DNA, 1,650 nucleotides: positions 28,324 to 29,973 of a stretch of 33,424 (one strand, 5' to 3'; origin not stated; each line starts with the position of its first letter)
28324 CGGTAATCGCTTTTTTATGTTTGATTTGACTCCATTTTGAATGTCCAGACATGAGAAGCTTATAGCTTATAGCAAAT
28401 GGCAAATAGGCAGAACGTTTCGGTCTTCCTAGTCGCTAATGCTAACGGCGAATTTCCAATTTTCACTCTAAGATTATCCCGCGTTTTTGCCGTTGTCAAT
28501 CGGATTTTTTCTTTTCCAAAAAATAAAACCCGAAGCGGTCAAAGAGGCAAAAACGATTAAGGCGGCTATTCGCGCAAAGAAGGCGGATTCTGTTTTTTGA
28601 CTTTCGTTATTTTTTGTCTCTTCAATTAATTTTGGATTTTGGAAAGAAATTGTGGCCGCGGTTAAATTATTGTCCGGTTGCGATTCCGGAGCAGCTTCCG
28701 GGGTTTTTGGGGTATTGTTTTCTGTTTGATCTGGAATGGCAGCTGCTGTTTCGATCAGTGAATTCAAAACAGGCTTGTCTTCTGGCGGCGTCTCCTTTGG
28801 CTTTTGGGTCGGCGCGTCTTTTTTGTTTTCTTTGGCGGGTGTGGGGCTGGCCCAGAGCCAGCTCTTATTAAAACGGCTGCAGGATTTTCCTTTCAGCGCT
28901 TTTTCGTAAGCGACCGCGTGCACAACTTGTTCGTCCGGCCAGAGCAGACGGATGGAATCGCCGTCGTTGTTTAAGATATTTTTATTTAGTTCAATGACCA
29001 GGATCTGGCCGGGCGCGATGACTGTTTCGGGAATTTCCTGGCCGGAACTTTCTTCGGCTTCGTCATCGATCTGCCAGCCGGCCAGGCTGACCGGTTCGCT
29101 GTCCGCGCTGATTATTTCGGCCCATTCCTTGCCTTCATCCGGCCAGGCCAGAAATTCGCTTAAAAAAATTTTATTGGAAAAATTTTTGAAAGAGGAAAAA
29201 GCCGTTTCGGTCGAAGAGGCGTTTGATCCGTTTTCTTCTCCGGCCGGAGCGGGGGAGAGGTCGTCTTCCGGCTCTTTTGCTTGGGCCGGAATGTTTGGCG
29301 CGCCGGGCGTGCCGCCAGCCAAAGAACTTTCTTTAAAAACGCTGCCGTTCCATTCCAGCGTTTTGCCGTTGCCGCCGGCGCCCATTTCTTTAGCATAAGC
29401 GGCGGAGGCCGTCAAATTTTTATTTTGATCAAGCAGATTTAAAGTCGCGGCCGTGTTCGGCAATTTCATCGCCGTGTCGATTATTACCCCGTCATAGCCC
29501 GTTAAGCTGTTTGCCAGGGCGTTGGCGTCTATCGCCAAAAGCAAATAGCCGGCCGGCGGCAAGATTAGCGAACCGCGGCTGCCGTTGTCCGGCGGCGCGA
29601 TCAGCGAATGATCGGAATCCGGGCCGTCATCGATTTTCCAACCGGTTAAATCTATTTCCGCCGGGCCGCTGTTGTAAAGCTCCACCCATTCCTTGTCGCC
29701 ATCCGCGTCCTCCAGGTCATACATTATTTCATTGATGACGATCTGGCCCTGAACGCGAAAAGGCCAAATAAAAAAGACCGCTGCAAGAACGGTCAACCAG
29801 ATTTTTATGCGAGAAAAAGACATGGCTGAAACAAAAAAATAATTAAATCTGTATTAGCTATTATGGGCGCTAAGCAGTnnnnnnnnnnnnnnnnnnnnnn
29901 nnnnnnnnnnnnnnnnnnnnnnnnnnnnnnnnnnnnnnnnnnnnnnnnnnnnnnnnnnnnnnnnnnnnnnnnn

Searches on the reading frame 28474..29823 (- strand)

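Call 60: search_protein_families(library=pfam, proteins=[window:28474-29823:-], max_evalue=0.00001)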
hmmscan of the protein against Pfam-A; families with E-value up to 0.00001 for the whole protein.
window:28474-29823:- (449 aa): 1 family
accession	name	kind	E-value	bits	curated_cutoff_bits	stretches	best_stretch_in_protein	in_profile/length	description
PF00932.25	LTD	-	8.2e-28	97.4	34.3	2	25-143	5-107/109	Lamin Tail Domain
